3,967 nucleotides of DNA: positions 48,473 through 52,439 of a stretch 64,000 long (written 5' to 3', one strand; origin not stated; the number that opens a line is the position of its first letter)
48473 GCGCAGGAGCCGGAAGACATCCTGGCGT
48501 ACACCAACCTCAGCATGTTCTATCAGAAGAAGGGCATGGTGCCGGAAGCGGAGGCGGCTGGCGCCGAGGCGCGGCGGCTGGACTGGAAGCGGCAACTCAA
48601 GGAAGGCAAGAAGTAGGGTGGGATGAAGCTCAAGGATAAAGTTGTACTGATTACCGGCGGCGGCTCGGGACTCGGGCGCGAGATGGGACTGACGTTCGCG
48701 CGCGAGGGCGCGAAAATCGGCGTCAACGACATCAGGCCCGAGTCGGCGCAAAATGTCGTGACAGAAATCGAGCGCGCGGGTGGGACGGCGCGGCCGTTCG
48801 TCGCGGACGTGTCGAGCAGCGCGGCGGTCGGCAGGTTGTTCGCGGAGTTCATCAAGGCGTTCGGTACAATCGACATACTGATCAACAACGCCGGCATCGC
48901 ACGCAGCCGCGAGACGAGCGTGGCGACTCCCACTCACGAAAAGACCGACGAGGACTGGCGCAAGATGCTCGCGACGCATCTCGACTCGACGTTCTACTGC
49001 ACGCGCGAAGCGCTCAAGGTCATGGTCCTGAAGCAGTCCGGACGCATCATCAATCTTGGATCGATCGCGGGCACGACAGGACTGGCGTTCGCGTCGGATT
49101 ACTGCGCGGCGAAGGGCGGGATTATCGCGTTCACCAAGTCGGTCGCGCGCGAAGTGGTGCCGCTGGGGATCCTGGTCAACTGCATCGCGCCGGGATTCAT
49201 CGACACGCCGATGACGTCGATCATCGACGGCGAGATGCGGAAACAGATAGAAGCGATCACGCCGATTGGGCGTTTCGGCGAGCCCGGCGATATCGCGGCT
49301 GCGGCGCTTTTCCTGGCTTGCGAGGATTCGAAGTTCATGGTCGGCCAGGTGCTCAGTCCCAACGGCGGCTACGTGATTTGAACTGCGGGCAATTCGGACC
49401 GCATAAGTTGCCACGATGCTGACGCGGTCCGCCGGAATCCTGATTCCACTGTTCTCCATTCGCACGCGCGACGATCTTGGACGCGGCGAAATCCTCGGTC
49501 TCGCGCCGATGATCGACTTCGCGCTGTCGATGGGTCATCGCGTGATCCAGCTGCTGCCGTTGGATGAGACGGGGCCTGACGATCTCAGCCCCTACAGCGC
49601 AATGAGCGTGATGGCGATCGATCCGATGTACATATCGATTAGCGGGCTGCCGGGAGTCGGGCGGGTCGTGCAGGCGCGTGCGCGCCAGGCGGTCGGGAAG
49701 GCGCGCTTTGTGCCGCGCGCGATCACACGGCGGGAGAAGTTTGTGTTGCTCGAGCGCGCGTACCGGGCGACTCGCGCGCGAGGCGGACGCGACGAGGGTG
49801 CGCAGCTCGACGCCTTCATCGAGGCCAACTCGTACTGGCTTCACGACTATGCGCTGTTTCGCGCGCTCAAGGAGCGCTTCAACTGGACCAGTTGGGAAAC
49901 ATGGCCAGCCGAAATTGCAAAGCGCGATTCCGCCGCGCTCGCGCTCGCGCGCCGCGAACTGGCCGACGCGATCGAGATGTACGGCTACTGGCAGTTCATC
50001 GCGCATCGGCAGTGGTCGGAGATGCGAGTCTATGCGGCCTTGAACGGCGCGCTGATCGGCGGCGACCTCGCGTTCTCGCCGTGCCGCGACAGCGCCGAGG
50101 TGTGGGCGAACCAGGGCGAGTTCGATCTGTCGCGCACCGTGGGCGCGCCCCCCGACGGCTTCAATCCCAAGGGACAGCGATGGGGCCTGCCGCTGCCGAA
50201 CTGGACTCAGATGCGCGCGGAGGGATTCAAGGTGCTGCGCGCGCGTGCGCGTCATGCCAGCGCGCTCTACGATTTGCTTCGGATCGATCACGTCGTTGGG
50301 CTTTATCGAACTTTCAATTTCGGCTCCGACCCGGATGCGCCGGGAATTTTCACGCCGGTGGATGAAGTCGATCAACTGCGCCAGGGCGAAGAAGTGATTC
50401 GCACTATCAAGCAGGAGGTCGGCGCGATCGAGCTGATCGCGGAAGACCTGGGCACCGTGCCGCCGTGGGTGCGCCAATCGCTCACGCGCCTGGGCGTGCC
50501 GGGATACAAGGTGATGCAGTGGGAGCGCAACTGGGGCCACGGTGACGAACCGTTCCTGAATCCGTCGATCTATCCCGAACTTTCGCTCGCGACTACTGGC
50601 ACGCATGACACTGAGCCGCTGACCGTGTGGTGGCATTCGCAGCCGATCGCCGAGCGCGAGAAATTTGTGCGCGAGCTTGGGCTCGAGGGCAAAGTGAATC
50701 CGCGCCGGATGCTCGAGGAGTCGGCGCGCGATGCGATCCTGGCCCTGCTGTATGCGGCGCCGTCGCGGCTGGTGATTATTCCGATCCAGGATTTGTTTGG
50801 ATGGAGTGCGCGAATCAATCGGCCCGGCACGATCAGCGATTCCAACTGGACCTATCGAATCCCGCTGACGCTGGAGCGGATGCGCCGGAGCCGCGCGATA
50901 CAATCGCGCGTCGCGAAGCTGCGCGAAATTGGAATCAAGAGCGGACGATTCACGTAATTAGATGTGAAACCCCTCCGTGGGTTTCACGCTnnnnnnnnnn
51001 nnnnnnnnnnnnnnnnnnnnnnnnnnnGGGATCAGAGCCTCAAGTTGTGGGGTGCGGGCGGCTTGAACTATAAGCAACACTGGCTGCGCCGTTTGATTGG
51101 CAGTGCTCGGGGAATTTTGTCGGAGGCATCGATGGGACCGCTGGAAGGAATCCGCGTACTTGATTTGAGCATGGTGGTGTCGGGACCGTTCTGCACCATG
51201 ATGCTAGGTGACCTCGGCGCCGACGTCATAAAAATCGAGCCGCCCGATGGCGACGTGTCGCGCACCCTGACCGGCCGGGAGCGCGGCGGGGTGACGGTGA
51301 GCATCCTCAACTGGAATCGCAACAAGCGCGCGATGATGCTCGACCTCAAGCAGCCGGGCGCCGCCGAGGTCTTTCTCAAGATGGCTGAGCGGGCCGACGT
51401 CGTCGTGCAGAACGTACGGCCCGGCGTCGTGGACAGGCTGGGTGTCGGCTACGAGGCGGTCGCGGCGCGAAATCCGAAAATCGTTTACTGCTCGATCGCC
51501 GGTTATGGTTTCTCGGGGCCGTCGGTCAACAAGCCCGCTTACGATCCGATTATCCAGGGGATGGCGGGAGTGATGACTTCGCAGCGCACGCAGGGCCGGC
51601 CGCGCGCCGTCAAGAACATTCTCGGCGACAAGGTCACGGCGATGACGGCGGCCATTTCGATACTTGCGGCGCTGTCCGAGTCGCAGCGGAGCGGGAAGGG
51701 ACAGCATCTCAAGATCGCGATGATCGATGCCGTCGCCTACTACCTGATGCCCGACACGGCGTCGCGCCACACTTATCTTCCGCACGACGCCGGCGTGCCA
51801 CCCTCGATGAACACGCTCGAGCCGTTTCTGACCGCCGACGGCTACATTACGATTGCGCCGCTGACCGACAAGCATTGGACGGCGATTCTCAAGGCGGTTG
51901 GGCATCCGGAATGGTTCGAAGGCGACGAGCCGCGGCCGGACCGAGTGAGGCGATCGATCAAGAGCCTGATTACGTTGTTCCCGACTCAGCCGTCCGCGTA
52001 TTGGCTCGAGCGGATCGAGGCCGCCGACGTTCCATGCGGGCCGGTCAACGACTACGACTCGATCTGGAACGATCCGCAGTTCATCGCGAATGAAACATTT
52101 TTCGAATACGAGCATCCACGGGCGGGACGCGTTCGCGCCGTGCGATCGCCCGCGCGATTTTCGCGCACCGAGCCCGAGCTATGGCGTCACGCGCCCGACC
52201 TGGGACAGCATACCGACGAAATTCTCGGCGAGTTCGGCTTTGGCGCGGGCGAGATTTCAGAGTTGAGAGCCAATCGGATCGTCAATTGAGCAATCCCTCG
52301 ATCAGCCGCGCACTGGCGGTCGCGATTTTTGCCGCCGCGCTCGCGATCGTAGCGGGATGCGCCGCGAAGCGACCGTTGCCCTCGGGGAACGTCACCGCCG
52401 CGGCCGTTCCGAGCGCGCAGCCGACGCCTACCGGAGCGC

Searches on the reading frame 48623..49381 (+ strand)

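Call 54: search_protein_families(library=pfam, proteins=[window:48623-49381:+], max_evalue=0.001)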
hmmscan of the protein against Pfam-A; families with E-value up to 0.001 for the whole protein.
window:48623-49381:+ (252 aa): 3 families
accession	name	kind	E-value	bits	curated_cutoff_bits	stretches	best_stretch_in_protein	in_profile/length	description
PF13561.12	adh_short_C2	-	1.8e-58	198.4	27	1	15-250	6-235/236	Enoyl-(Acyl carrier protein) reductase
PF00106.31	adh_short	-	8.1e-55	185.8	26.6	1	6-199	1-188/195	short chain dehydrogenase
PF08659.16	KR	-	1.5e-11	45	22.6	1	8-174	3-163/180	KR domain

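Call 55: search_protein_families(library=ncbifam, proteins=[window:48623-49381:+], max_evalue=0.001)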
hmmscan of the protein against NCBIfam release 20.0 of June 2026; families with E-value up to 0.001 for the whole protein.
window:48623-49381:+ (252 aa): 226 families (the best 25 are shown)
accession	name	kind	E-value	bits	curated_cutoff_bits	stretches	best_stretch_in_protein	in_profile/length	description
NF004198.0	PRK05653.1-3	equivalog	9.9e-72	241.3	296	1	2-251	4-247/248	3-oxoacyl-ACP reductase FabG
TIGR01830.1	3oxo_ACP_reduc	equivalog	6.4e-68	229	297.75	1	8-250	1-238/239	3-oxoacyl-[acyl-carrier-protein] reductase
NF009466.0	PRK12826.1-2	subfamily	8.3e-68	228.5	222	1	5-250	3-244/248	3-oxoacyl-ACP reductase FabG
NF004197.0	PRK05653.1-1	equivalog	1.8e-63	214.5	332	1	2-250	4-246/249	3-oxoacyl-ACP reductase FabG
NF005559.1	PRK07231.1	subfamily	1.8e-62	211.1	215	1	3-251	2-248/249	glucose 1-dehydrogenase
NF004791.0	PRK06138.1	equivalog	3.3e-59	200.2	312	1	1-251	1-250/252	SDR family oxidoreductase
NF009093.0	PRK12429.1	subfamily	4.1e-58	196.7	258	1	1-251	1-257/259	3-hydroxybutyrate dehydrogenase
NF004818.0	PRK06172.1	equivalog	2.1e-56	191.1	336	1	1-251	3-251/253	SDR family oxidoreductase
NF004199.0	PRK05653.1-4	equivalog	3.2e-56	190.6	301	1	1-251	1-246/247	3-oxoacyl-ACP reductase FabG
NF052558.1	MBtsdlDhBudC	equivalog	8.9e-56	189.2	270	1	4-250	2-241/250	meso-2,3-butanediol dehydrogenase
NF004778.0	PRK06124.1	equivalog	1.6e-54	185.1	303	1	2-251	8-253/256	SDR family oxidoreductase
NF006070.0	PRK08213.1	subfamily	4.1e-54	183.8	279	1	2-250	9-256/259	gluconate 5-dehydrogenase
TIGR01963.1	PHB_DH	subfamily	4.3e-54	183.5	307.05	1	6-251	2-253/255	3-hydroxybutyrate dehydrogenase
NF006493.1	PRK08936.1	subfamily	1e-53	182.3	420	1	2-250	4-250/261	glucose-1-dehydrogenase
NF006072.0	PRK08217.1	subfamily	2e-53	181.8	298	1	1-250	1-251/253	3-ketoacyl-(acyl-carrier-protein) reductase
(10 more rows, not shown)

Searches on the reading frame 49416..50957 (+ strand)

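Call 54: search_protein_families(library=pfam, proteins=[window:49416-50957:+], max_evalue=0.001)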
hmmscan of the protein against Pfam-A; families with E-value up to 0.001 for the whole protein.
window:49416-50957:+ (513 aa): 1 family
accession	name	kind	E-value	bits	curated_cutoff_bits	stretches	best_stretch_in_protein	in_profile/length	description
PF02446.23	Glyco_hydro_77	-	5.5e-120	401.8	25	1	10-483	1-460/465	4-alpha-glucanotransferase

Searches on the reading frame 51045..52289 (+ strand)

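Call 54: search_protein_families(library=pfam, proteins=[window:51045-52289:+], max_evalue=0.001)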
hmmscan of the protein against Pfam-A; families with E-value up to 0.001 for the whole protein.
window:51045-52289:+ (414 aa): 1 family
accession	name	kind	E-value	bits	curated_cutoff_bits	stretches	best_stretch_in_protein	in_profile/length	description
PF02515.22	CoA_transf_3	-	9e-107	357.8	23.3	1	33-390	1-366/366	CoA-transferase family III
